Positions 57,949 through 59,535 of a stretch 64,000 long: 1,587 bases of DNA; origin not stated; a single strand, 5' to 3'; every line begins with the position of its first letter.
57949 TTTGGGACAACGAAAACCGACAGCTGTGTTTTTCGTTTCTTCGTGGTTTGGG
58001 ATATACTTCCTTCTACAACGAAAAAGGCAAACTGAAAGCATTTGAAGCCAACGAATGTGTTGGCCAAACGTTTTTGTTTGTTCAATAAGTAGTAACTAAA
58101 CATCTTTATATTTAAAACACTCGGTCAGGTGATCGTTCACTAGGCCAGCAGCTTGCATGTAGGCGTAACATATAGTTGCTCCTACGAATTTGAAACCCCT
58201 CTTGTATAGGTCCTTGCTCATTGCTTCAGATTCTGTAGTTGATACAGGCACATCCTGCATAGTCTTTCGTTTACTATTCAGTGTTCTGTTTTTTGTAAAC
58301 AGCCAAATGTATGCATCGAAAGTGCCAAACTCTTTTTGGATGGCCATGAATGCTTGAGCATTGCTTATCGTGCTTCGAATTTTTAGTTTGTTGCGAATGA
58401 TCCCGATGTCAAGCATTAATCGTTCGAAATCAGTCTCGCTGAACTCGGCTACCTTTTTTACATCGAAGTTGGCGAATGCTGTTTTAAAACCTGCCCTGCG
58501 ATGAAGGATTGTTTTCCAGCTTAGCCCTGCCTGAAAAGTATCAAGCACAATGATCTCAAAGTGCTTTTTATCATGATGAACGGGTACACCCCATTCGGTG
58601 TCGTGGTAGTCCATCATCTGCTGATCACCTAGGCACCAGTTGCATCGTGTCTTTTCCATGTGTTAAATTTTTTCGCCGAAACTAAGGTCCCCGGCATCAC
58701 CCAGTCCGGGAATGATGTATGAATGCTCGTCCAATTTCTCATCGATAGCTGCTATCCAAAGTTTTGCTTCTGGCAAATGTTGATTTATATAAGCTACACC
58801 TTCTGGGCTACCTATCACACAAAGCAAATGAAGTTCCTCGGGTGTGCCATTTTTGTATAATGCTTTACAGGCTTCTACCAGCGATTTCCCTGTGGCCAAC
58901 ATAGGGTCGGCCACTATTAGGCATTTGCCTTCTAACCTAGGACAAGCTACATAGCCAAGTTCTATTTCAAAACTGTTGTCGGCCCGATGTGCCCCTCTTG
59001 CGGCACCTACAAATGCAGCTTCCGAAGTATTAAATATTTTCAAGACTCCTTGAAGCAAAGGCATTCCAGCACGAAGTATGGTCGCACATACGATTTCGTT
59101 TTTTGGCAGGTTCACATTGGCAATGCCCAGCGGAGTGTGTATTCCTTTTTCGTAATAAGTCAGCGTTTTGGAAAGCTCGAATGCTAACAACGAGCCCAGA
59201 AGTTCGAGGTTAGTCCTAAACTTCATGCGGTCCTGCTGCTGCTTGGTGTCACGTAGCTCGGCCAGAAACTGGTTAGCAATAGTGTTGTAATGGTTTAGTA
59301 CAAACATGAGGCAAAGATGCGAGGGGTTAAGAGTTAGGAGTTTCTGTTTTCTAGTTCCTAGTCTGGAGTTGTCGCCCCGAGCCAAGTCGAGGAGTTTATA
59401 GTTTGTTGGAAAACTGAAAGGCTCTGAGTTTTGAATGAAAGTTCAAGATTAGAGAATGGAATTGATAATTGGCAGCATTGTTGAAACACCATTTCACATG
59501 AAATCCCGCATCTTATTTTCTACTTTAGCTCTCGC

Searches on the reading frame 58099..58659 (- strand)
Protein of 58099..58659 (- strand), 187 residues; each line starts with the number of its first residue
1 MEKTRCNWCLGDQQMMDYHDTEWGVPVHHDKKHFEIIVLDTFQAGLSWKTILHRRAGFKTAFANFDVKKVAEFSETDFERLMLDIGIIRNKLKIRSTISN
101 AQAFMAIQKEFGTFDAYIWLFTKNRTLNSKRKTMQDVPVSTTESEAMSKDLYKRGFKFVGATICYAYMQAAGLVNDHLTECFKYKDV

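Call 78: search_protein_families(library=pfam, proteins=[window:58099-58659:-], max_evalue=0.00001)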
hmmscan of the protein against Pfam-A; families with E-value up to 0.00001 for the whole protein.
window:58099-58659:- (187 aa): 1 family
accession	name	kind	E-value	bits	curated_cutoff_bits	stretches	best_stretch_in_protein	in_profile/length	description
PF03352.18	Adenine_glyco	-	4.9e-78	261.5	25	1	8-183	1-176/177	Methyladenine glycosylase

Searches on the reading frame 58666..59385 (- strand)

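Call 78: search_protein_families(library=pfam, proteins=[window:58666-59385:-], max_evalue=0.00001)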
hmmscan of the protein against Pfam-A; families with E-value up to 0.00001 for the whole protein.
window:58666-59385:- (240 aa): 2 families
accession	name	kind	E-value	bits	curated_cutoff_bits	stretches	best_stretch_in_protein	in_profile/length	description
PF14681.12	UPRTase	-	5e-38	131.1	27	1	37-237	7-205/206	Uracil phosphoribosyltransferase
PF00156.33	Pribosyltran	-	3.5e-08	33.3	26.3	1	92-197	25-130/158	Phosphoribosyl transferase domain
